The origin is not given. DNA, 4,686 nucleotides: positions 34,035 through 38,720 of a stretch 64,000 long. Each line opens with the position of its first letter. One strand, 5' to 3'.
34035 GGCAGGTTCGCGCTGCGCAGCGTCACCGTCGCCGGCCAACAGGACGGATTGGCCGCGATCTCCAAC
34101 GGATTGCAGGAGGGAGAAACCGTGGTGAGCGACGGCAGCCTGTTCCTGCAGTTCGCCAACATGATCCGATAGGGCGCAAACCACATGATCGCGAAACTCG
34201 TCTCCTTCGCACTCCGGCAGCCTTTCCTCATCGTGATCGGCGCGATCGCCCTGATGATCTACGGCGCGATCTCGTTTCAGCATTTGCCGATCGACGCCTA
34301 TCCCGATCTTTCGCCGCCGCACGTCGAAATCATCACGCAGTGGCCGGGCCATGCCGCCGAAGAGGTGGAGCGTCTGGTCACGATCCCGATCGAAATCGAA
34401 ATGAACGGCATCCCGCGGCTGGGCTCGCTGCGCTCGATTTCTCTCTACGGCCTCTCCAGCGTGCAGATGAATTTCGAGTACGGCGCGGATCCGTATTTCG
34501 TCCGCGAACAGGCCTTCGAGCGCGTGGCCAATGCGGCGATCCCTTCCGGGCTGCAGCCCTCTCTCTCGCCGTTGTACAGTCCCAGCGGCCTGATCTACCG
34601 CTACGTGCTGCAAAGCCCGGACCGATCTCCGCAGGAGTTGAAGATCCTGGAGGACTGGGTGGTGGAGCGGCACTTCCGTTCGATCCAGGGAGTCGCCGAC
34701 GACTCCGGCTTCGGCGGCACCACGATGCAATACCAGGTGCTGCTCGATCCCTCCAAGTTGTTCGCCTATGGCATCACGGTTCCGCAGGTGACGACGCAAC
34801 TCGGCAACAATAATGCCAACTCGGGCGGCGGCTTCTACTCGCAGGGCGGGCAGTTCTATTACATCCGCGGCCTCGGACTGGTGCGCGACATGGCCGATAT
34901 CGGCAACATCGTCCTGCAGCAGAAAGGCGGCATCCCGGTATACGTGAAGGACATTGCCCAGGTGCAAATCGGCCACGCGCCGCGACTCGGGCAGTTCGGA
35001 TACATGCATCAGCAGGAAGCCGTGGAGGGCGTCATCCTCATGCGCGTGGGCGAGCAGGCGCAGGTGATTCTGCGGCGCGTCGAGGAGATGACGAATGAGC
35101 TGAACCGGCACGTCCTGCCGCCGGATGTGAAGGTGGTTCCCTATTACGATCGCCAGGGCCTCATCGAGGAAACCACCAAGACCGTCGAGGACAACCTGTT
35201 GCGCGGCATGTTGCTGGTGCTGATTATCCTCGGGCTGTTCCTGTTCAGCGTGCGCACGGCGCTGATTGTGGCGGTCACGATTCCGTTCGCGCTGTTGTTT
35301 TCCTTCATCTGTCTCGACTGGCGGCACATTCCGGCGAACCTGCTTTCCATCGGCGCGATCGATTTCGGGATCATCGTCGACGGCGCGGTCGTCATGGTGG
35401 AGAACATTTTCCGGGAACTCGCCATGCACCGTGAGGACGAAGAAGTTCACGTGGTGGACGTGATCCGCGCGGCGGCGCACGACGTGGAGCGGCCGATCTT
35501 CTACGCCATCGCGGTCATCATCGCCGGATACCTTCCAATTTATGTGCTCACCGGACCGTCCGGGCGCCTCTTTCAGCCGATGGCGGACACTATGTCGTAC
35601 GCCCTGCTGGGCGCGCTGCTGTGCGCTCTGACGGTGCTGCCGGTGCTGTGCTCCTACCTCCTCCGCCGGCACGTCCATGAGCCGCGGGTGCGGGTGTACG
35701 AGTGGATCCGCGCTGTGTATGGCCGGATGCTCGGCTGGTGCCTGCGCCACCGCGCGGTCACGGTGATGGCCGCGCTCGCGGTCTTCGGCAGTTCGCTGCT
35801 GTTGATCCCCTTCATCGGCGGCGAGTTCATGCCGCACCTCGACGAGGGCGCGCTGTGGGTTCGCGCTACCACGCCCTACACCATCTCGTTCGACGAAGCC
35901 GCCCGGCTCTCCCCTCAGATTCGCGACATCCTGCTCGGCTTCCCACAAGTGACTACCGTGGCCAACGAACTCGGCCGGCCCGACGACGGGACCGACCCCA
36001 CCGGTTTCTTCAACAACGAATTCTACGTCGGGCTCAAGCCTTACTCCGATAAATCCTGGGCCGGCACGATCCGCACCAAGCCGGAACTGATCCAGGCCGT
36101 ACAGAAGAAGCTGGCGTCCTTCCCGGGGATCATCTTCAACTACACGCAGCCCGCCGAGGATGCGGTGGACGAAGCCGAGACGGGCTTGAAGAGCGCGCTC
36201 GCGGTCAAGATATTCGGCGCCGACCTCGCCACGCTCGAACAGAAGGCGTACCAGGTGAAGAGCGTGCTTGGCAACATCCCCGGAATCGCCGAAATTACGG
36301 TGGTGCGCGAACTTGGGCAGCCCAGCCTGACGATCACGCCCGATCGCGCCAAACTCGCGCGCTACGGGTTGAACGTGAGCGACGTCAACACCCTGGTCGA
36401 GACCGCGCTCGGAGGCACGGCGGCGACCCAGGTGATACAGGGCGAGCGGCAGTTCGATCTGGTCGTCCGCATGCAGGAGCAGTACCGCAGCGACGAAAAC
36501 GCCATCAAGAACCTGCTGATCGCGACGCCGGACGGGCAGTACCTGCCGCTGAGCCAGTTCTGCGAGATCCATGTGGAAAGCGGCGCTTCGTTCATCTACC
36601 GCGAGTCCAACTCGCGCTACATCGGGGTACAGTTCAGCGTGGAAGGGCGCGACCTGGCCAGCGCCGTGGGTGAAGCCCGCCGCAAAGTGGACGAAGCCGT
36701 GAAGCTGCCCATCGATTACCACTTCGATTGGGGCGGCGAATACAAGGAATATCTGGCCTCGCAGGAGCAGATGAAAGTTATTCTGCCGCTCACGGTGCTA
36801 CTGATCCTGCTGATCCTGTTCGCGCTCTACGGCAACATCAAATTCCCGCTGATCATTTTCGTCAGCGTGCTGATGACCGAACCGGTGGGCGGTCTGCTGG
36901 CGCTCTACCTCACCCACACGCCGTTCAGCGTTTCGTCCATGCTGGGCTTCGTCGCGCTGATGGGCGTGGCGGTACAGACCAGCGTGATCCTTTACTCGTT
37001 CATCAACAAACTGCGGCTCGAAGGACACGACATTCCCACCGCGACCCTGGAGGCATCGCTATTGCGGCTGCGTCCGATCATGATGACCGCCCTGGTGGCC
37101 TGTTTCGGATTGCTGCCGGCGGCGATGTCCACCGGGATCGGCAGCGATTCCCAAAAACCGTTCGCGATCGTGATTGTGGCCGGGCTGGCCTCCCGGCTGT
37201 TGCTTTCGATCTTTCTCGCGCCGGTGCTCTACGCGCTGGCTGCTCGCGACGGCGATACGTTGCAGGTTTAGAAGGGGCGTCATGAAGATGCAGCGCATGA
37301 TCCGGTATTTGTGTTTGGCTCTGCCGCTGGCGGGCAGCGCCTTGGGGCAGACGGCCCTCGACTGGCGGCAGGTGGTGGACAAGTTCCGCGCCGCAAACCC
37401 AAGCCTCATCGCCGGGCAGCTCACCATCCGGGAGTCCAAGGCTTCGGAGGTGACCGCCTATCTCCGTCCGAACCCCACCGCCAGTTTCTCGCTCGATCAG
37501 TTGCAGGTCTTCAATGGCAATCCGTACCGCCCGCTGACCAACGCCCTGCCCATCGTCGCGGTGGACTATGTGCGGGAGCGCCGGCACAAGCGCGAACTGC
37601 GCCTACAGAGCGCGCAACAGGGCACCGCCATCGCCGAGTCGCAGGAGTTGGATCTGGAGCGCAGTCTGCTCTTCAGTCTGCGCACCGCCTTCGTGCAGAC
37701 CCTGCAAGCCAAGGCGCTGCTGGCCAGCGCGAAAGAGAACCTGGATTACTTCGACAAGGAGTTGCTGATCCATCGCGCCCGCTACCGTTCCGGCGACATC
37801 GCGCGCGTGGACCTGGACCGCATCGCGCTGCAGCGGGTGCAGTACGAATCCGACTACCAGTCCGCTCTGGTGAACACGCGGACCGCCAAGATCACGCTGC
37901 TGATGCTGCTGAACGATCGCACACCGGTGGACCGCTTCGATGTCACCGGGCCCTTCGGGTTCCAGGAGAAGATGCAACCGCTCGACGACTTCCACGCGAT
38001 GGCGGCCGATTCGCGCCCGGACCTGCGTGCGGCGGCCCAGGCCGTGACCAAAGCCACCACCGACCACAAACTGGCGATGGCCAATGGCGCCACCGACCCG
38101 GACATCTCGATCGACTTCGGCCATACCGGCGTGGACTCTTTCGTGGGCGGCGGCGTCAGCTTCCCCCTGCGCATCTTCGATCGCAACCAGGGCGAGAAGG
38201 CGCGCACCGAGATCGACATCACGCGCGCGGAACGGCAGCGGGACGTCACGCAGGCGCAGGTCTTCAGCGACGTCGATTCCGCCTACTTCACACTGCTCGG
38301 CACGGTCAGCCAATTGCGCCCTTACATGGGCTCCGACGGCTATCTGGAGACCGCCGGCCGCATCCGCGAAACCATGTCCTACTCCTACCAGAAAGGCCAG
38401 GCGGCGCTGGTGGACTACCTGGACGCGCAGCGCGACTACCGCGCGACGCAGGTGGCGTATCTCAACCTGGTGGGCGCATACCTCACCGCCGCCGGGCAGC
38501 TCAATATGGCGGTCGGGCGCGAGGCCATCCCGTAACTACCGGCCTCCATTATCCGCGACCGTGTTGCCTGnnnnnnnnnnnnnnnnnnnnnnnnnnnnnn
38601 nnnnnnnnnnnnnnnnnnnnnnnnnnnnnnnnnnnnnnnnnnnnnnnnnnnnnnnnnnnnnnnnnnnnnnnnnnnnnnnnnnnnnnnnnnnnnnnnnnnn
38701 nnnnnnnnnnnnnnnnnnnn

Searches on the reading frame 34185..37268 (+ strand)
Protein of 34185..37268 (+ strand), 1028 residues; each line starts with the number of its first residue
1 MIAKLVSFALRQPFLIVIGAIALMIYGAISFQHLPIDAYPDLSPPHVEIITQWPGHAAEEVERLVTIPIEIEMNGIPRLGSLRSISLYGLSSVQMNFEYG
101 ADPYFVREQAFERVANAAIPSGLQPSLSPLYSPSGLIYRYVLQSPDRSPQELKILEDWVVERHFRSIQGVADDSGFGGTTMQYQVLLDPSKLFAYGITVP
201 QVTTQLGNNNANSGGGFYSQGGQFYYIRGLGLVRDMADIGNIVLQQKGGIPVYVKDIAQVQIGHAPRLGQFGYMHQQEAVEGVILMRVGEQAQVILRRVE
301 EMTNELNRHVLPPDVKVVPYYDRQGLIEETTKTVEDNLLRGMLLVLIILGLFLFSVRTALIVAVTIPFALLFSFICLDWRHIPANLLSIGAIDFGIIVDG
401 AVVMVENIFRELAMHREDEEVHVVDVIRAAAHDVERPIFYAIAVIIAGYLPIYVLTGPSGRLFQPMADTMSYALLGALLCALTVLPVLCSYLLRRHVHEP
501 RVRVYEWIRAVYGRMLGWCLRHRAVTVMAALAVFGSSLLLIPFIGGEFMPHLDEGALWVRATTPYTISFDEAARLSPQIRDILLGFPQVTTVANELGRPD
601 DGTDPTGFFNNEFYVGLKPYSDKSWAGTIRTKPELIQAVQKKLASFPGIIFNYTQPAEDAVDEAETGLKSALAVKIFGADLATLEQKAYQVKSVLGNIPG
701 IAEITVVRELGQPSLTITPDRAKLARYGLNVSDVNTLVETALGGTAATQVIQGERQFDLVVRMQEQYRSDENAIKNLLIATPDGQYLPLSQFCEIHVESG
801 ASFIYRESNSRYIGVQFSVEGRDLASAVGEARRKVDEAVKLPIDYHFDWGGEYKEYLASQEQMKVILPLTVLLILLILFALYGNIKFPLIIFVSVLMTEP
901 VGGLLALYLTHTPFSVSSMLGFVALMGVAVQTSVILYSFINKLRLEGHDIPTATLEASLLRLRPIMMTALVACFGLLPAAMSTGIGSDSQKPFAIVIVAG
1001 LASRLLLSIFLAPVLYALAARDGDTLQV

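Call 10: search_protein_families(library=pfam, proteins=[window:34185-37268:+], max_evalue=0.001)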
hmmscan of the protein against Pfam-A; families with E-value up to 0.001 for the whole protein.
window:34185-37268:+ (1028 aa): 1 family
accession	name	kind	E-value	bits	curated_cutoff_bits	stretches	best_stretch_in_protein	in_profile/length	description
PF00873.25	ACR_tran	-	3.3e-254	846.6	28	1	6-1019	2-1020/1021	AcrB/AcrD/AcrF family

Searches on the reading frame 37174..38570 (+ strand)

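Call 10: search_protein_families(library=pfam, proteins=[window:37311-38570:+], max_evalue=0.001)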
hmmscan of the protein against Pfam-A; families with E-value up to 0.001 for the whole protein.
window:37311-38570:+ (420 aa): 0 families

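Call 43: search_protein_families(library=pfam, proteins=[window:37174-38532:+], max_evalue=0.0001)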
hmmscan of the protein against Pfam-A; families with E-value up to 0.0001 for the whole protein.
window:37174-38532:+ (453 aa): 1 family
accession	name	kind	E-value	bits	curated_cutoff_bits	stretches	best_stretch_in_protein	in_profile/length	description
PF02321.23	OEP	-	1.3e-33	116.8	22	2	270-448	1-187/187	Outer membrane efflux protein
